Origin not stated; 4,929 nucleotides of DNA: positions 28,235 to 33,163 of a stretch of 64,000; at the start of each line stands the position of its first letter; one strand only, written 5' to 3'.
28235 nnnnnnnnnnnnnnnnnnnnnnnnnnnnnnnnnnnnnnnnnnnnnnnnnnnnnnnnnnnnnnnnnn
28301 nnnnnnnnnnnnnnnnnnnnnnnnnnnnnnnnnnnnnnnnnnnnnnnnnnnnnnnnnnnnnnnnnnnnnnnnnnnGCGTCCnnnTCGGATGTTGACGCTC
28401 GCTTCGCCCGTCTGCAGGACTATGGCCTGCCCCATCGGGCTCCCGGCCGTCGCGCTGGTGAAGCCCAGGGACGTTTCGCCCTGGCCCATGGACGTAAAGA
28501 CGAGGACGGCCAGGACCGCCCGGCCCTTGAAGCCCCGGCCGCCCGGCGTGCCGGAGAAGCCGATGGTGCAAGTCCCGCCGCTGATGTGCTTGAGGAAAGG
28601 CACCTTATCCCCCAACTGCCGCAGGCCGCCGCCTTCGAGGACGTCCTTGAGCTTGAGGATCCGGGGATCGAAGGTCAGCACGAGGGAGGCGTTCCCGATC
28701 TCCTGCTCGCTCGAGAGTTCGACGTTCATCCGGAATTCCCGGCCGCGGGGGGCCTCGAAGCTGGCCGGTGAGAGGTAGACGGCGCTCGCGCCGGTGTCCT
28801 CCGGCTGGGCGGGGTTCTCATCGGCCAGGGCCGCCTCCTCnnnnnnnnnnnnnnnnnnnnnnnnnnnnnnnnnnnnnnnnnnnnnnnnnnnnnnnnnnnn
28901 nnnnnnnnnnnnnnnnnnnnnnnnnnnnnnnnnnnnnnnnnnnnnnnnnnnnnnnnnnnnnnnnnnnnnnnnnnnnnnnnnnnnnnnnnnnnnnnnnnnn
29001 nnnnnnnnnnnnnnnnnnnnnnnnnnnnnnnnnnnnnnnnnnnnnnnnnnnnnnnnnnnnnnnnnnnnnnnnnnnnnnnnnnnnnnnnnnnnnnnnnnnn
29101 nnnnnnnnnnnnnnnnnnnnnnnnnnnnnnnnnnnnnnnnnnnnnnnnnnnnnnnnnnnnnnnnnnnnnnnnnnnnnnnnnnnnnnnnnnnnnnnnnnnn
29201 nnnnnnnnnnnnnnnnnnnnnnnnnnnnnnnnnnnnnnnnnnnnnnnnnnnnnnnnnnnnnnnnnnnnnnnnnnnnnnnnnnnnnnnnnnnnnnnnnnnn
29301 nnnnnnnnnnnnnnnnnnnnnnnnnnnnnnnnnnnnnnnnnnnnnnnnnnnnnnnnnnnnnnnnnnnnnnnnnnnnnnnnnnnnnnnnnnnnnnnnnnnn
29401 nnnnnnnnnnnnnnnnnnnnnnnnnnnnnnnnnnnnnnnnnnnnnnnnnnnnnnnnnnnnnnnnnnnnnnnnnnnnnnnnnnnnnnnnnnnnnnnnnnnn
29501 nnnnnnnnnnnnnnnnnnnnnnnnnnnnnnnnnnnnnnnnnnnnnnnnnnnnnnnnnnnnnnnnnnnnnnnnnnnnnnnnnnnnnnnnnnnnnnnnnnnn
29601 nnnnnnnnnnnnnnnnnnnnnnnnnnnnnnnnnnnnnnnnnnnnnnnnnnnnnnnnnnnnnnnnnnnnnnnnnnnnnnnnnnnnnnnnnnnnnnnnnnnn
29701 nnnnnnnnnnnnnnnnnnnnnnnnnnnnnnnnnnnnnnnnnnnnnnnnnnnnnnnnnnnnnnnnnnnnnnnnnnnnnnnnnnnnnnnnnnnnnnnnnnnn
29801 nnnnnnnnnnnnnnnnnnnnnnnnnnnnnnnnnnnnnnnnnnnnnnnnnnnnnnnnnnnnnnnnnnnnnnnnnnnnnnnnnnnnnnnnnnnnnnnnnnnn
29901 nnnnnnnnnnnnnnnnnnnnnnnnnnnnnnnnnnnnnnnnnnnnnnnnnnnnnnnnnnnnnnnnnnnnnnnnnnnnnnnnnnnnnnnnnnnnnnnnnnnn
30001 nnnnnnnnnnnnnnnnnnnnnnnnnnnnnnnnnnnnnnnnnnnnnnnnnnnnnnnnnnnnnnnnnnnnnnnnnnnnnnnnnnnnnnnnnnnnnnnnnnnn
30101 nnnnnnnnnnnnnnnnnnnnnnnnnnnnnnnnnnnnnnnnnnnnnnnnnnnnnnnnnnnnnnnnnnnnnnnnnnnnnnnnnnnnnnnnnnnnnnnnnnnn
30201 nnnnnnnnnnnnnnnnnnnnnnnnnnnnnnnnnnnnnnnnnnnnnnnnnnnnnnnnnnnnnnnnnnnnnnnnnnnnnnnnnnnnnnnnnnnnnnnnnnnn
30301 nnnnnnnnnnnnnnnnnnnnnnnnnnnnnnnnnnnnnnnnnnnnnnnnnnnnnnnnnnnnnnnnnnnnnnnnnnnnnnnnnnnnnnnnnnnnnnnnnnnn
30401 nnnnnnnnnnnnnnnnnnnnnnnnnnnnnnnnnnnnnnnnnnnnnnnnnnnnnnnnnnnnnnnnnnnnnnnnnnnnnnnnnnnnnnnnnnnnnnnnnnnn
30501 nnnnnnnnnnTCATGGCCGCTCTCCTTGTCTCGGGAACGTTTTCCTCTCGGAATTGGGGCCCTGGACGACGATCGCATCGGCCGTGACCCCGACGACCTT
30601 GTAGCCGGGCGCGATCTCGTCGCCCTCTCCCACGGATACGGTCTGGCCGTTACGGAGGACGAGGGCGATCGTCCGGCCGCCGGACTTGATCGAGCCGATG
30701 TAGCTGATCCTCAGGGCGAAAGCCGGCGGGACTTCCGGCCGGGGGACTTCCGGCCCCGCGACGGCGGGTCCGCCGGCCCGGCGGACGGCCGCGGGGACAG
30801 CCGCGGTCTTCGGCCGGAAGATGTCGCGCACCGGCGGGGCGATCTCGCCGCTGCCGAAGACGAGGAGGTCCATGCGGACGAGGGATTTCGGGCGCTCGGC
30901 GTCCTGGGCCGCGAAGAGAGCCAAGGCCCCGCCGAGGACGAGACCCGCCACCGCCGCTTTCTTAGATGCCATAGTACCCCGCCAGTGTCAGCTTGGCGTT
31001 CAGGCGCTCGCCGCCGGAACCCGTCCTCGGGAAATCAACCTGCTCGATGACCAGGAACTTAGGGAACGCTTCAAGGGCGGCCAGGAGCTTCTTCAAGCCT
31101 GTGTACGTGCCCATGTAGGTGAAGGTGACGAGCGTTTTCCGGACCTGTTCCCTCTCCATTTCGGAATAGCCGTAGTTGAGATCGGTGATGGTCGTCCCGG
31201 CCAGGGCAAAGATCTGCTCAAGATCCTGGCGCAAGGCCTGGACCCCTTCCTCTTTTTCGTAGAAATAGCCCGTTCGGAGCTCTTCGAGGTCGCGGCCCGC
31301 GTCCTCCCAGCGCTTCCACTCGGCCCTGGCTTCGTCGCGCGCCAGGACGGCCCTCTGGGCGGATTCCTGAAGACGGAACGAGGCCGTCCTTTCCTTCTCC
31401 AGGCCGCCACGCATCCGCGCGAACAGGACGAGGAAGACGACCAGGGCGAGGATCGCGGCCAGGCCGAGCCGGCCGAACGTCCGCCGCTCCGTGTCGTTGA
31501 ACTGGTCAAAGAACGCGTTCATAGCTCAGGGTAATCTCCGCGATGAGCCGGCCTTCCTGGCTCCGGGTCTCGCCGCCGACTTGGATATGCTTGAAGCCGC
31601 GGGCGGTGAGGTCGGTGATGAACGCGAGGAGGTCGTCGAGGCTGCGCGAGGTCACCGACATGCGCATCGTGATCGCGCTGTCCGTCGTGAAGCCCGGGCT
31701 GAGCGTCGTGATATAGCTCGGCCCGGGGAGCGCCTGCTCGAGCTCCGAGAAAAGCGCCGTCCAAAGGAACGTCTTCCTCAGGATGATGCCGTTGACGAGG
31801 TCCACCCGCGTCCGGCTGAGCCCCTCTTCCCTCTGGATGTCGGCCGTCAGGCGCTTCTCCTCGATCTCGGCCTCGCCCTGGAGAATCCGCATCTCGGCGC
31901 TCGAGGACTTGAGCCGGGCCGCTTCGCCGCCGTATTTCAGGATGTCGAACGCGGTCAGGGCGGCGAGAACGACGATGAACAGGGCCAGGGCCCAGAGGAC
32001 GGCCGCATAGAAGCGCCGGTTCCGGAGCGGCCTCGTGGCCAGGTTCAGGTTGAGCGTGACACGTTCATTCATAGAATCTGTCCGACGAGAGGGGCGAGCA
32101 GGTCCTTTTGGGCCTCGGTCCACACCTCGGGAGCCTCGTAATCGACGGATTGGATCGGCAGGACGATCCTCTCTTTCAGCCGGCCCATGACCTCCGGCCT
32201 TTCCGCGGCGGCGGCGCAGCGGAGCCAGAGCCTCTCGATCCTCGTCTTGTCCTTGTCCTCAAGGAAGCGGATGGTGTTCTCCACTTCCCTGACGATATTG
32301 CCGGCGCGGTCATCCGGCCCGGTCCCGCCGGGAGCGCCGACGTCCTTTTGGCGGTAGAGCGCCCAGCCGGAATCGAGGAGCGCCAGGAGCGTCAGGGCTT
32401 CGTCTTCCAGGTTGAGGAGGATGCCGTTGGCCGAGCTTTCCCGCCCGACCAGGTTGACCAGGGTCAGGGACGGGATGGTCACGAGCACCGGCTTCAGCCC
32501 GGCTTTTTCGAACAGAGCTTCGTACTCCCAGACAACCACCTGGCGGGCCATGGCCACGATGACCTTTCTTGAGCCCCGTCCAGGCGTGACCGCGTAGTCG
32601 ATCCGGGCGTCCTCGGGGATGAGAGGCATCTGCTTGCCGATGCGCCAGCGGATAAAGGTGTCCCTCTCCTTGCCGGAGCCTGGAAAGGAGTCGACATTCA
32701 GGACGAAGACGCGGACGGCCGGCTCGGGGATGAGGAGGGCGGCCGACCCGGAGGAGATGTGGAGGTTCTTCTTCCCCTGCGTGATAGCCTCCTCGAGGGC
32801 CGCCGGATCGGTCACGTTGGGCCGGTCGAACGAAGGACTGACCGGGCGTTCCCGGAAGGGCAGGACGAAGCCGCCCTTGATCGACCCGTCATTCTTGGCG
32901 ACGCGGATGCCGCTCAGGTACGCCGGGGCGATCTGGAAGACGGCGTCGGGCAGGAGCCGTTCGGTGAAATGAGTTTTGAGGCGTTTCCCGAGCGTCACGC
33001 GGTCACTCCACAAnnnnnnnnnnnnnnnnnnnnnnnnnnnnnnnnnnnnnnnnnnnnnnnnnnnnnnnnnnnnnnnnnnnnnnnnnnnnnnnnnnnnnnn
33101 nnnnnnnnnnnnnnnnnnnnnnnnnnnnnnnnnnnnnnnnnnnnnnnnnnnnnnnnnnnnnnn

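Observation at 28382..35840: Complete pilB-pilC-pilM-pilN-pilO-pilP-secretin assembly cluster with no pilin, pilT or alignment-subunit pilins in the window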

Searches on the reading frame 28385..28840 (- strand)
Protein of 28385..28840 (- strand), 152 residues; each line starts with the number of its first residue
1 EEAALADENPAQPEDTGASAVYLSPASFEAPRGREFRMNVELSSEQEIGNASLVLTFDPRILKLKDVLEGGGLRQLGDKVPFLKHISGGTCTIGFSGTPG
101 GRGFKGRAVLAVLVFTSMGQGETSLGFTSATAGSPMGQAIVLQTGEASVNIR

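Call 93: predict_structure(alignment_id=A8)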
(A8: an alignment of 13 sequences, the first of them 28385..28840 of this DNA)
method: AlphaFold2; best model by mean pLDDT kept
length: 152 residues; sequences in the alignment: 13
mean_pLDDT: 84.5   pTM: 0.77
mean pLDDT of the five models: 84.5, 73.8, 69.4, 59.7, 59.4
residues with pLDDT >= 90: 85; 70-90: 50; 50-70: 2; < 50: 15
segments of 3 or more residues with pLDDT < 50: 1-10, 12-16
pLDDT, mean of each block of 10 residues (from residue 1): 40 57 89 91 91 94 94 81 92 87 88 93 92 89 90 87
secondary structure, 60 per line:
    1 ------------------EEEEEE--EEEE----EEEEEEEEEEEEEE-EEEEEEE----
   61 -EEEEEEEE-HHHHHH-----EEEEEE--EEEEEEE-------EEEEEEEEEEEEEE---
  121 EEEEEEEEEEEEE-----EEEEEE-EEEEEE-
elements in order: E19-24 E27-30 E35-48 E50-56 E62-69 H71-76 E82-87 E90-96 E104-117 E121-133 E139-144 E146-151

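Call 95: fold_search(model_id=the predicted structure, library=pdb)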
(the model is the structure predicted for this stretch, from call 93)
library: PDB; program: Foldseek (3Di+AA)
matches with E <= 10: 2000; with E <= 0.001: 103
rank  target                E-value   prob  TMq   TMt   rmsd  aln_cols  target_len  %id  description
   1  2xdh                  1.8e-11  1.00  0.74  0.81   2.5       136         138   19  Non-cellulosomal cohesin from the hyperthermophilic archaeon Archaeoglobus fulgidus (released 2010-05-26)
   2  6kgf_C                2.5e-10  1.00  0.75  0.78   2.7       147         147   14  Crystal structure of CaDoc0917(R16D)-CaCohA2 complex at pH 8.2 (released 2020-07-08)
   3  6kgc_A                4.0e-10  1.00  0.76  0.80   2.3       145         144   16  Crystal structure of CaDoc0917(R49D)-CaCohA2 complex at pH 5.4 (released 2020-07-08)
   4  2vn5_C                5.5e-10  1.00  0.72  0.74   3.8       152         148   16  The Clostridium cellulolyticum dockerin displays a dual binding mode for its cohesin partner (released 2008-05-20)
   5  5nrm_A                6.1e-10  1.00  0.73  0.78   2.8       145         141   17  Crystal structure of the sixth cohesin from Acetivibrio cellulolyticus' scaffoldin B in complex with Cel5 dockerin S51 (released 2018-01-31)
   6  6kge_A                9.0e-10  1.00  0.76  0.81   2.1       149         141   15  Crystal structure of CaDoc0917(R16D)-CaCohA2 complex at pH 5.5 (released 2020-07-08)
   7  6kgd_A                9.5e-10  1.00  0.76  0.79   2.3       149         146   15  Crystal structure of CaDoc0917(R49D)-CaCohA2 complex at pH 8.0 (released 2020-07-08)
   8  4ums                  1.8e-09  1.00  0.74  0.73   2.3       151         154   16  The crystal structure of the seventh ScaB type I cohesin from Pseudobacteroides cellulosolvens (released 2015-05-06)
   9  2jh2_A                2.1e-09  1.00  0.69  0.78   3.2       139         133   19  X-ray crystal structure of a cohesin-like module from Clostridium perfringens (released 2007-11-06)
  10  1g1k_A                2.1e-09  1.00  0.71  0.75   3.3       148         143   16  COHESIN MODULE FROM THE CELLULOSOME OF CLOSTRIDIUM CELLULOLYTICUM (released 2000-11-22)
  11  6kgf_A                2.3e-09  1.00  0.72  0.77   3.0       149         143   14  Crystal structure of CaDoc0917(R16D)-CaCohA2 complex at pH 8.2 (released 2020-07-08)
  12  2vn5_A                2.6e-09  1.00  0.73  0.78   2.8       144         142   16  The Clostridium cellulolyticum dockerin displays a dual binding mode for its cohesin partner (released 2008-05-20)
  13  2vo8                  3.0e-09  1.00  0.70  0.78   2.9       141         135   16  Cohesin module from Clostridium perfringens ATCC13124 family 33 glycoside hydrolase. (released 2008-09-02)
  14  5lxv_A                3.0e-09  1.00  0.69  0.62   4.4       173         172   14  Crystal structure of Ruminococcus flavefaciens scaffoldin C cohesin in complex with a dockerin from an uncharacterized (released 2016-10-19)
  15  2vn6_A                3.2e-09  1.00  0.72  0.73   2.6       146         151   16  The Clostridium cellulolyticum dockerin displays a dual binding mode for its cohesin partner (released 2008-05-13)
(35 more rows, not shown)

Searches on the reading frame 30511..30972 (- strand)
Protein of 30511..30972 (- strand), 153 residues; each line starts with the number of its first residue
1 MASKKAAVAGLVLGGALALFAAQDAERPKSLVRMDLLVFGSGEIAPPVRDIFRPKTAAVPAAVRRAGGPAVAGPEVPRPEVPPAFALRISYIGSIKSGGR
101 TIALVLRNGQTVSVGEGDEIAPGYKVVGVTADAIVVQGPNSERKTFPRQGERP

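Call 3: search_protein_families(library=pfam, proteins=[window:30511-30972:-], max_evalue=0.01)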
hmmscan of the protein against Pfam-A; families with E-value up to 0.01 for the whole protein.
window:30511-30972:- (153 aa): 0 families

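Call 5: search_protein_families(library=ncbifam, proteins=[window:30511-30972:-], max_evalue=0.01)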
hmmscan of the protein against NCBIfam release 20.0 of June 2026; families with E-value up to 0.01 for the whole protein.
window:30511-30972:- (153 aa): 1 family
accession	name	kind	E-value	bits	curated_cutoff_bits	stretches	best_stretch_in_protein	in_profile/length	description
TIGR03021.1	pilP_fam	equivalog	0.0021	19.1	34.65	1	101-136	82-118/119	type IV pilus biogenesis protein PilP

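Call 67: search_solved_structures(query=A6, max_evalue=1)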
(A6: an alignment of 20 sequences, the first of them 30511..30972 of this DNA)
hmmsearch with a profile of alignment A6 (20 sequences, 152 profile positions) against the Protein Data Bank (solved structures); distinct sequences matched with E-value up to 1: 2.
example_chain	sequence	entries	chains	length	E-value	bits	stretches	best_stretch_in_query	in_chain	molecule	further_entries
4av2_M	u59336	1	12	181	7.3e-06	28.9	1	64-136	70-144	PILP PROTEIN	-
2ivw_A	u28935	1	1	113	9.7e-06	28.6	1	72-136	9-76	PILP PILOT PROTEIN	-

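Call 100: search_protein_families(library=pfam, proteins=[window:30511-30972:-], max_evalue=1)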
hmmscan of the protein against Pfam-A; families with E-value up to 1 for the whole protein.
window:30511-30972:- (153 aa): 2 families
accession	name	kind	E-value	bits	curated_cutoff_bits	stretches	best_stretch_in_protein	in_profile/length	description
PF11356.14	T2SSC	-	0.051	13.9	27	1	95-137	86-131/141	Type II secretion system protein C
PF16537.11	T2SSB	-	0.062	13.4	28.4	1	113-137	26-50/60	Type II secretion system protein B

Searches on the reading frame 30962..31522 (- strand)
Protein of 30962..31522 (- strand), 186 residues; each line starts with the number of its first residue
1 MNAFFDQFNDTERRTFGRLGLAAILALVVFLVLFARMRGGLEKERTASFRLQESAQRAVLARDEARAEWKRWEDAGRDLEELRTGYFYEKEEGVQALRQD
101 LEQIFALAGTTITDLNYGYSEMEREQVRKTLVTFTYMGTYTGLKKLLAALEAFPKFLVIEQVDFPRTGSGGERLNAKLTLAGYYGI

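Call 3: search_protein_families(library=pfam, proteins=[window:30962-31522:-], max_evalue=0.01)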
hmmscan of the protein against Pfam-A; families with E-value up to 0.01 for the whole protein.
window:30962-31522:- (186 aa): 1 family
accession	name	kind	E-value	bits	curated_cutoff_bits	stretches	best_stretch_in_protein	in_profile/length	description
PF10741.14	T2SSM_b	-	9.5e-06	25.9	21.7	1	96-183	18-110/111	Type II secretion system (T2SS), protein M subtype b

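Call 5: search_protein_families(library=ncbifam, proteins=[window:30962-31522:-], max_evalue=0.01)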
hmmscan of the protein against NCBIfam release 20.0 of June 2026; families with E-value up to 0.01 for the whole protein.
window:30962-31522:- (186 aa): 1 family
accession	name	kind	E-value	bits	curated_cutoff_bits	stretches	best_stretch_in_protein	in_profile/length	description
NF040576.1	T2SS_GspM_XpsM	equivalog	9.9e-07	28.6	60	1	19-183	5-177/180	type II secretion system protein GspM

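Call 66: search_solved_structures(query=A5, max_evalue=1)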
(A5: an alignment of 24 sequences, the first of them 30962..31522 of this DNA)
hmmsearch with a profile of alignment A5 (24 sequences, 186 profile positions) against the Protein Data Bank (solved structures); distinct sequences matched with E-value up to 1: 12.
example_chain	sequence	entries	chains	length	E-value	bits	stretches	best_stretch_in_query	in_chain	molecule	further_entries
3jc8_Oa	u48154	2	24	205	1.1e-07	34.9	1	46-177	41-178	PilO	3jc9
9qks_G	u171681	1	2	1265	0.052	16.3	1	19-88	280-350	ESX secretion system protein YukB,Green fluorescent protein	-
8j0s_b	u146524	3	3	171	0.099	15.4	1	17-102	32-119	ATP synthase subunit b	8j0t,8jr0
6m6z_A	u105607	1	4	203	0.17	14.6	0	12-65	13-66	TMH4C4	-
2w6b_A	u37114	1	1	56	0.22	14.3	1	44-89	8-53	RHO GUANINE NUCLEOTIDE EXCHANGE FACTOR 7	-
3l4f_A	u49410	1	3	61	0.35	13.6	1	46-90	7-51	Rho guanine nucleotide exchange factor 7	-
3okq_A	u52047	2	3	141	0.46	13.2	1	35-107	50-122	Bud site selection protein 6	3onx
4zry_B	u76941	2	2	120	0.54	13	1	40-103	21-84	Keratin, type II cytoskeletal 1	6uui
7w77_D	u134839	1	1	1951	0.7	12.7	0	16-77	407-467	Sodium channel protein type 3 subunit alpha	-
9vkp_b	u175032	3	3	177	0.71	12.6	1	16-99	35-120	ATP synthase subunit b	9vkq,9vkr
7w7f_D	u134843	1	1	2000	0.74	12.6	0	16-77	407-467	Sodium channel protein type 3 subunit alpha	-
7x45_A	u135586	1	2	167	0.75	12.5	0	18-71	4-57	Interferon gamma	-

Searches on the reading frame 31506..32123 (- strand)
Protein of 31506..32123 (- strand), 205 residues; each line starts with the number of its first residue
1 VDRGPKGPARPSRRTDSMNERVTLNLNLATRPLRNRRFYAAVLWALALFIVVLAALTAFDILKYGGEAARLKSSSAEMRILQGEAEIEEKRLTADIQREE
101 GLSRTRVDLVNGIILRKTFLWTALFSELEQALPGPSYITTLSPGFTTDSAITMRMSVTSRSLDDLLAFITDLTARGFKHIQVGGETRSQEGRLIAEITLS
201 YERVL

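Call 3: search_protein_families(library=pfam, proteins=[window:31506-32123:-], max_evalue=0.01)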
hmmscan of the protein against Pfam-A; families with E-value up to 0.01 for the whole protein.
window:31506-32123:- (205 aa): 0 families

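Call 5: search_protein_families(library=ncbifam, proteins=[window:31506-32123:-], max_evalue=0.01)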
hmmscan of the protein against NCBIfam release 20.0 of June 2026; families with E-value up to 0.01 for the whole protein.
window:31506-32123:- (205 aa): 0 families

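Call 65: search_solved_structures(query=A4, max_evalue=1)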
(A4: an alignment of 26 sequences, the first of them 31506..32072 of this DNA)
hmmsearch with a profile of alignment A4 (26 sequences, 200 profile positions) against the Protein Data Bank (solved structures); distinct sequences matched with E-value up to 1: 13.
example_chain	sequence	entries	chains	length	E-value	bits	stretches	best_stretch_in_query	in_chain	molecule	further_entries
6v1q_A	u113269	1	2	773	0.031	16.9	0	27-76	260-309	Two pore channel 3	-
7o97_A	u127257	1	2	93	0.041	16.5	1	52-105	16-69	hypothetical protein UY81_C0065G0003 from Candidatus Giovannonibacteria bacterium converte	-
4c7n_B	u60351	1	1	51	0.046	16.3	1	55-100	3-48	SYNTHETIC ALPHA-HELIX, IM10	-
3jc8_Na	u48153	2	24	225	0.086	15.5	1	19-136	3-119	PilN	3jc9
9ayg_A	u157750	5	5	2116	0.21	14.2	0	26-85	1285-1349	Voltage-dependent T-type calcium channel subunit alpha-1H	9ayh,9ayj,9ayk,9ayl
6zff_A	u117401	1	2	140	0.27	13.8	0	56-95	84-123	DNA double-strand break repair Rad50 ATPase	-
1l8d_A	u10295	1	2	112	0.29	13.7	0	56-95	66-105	DNA double-strand break repair rad50 ATPase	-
9i7s_K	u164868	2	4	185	0.33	13.6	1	37-103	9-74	Tom20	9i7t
4jhw_F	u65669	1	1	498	0.35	13.5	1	17-95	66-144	Fusion glycoprotein F0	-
5c69_A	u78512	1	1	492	0.35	13.5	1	17-95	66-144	Fusion glycoprotein F0,Fibritin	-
7lvw_A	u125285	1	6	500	0.36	13.4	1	17-95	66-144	Fusion glycoprotein F0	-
6un9_A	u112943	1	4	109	0.63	12.6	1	60-132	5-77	Uncharacterized protein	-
7y1u_A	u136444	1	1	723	0.71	12.5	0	146-191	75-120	Isocitrate dehydrogenase [NADP]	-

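Call 100: search_protein_families(library=pfam, proteins=[window:31506-32072:-], max_evalue=1)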
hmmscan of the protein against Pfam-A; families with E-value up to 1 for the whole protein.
window:31506-32072:- (188 aa): 1 family
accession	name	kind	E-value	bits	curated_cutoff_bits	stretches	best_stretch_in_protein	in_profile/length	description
PF13768.12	VWA_3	-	0.2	12.2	27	1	113-159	29-76/155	von Willebrand factor type A domain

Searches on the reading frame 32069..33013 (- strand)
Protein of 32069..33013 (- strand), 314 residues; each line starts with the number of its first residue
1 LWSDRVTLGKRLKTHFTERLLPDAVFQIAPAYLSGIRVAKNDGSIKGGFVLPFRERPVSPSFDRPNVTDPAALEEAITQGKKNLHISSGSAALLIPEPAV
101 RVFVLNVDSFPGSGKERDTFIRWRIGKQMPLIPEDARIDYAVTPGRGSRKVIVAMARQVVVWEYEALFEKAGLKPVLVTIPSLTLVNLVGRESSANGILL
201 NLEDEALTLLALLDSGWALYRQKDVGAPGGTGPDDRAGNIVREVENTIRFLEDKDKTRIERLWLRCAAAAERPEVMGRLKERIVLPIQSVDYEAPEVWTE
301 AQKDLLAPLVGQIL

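Call 3: search_protein_families(library=pfam, proteins=[window:32069-33013:-], max_evalue=0.01)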
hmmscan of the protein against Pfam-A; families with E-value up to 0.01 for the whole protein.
window:32069-33013:- (314 aa): 1 family
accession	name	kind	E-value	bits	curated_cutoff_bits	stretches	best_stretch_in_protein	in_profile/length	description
PF11104.14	PilM_2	-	0.0013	18.2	27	1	66-185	40-162/340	Type IV pilus assembly protein PilM;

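Call 5: search_protein_families(library=ncbifam, proteins=[window:32069-33013:-], max_evalue=0.01)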
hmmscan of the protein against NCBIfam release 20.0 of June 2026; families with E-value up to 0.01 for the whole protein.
window:32069-33013:- (314 aa): 1 family
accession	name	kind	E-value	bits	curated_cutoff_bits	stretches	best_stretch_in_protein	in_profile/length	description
TIGR01175.1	pilM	subfamily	5.8e-07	28.8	133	1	62-190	42-174/348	type IV pilus assembly protein PilM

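Call 34: search_solved_structures(query=window:32069-33013:-, max_evalue=1)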
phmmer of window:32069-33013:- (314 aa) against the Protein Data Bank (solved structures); distinct sequences matched with E-value up to 1: 12.
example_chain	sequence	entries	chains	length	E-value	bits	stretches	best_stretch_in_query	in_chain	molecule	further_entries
3n3i_A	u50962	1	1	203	0.00045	22.7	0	134-201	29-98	Protease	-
3jc8_Ma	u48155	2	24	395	0.017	17.6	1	105-189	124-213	Type IV pilus biogenesis protein PilM | PilM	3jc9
3cyw_A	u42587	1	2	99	0.12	14.8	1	134-193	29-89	HIV-1 Protease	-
5yoj_A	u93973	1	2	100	0.27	13.6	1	133-193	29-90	A17 HIV-1 protease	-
1fb7_A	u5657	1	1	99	0.41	13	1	134-193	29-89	HIV-1 PROTEASE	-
1k2b_A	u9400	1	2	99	0.6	12.5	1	134-194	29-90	PROTEASE RETROPEPSIN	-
2avv_A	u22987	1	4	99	0.61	12.5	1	134-193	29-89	Pol polyprotein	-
1fg6_C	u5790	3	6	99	0.7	12.3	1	134-193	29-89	PROTEASE RETROPEPSIN | protease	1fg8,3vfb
3b80_A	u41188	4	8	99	0.83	12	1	134-193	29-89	Protease | HIV-1 Protease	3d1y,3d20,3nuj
3pwm_A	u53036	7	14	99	0.83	12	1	134-193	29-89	Protease | HIV-1 protease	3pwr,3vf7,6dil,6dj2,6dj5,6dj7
2g69_A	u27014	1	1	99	0.83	12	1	134-193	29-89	protease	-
1dw6_C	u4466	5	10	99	0.99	11.8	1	134-193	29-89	HIV-1 PROTEASE | PROTEASE RETROPEPSIN | POL POLYPROTEIN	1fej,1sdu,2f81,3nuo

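Call 64: search_solved_structures(query=A3, max_evalue=1)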
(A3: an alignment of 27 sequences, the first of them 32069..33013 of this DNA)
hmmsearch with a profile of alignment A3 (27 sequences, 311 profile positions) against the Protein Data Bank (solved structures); distinct sequences matched with E-value up to 1: 4.
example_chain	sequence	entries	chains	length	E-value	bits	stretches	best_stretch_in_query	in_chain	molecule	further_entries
3jc8_Ma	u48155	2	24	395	2.1e-16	62.7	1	62-225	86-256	Type IV pilus biogenesis protein PilM | PilM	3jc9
2ych_A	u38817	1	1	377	1.4e-09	40.3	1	13-216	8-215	COMPETENCE PROTEIN PILM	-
5eox_A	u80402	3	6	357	1.9e-06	30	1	22-231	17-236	Type 4 fimbrial biogenesis protein PilM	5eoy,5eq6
5eou_A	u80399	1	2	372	2.1e-06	29.9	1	22-230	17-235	Type 4 fimbrial biogenesis protein PilM,Type 4 fimbrial biogenesis protein PilN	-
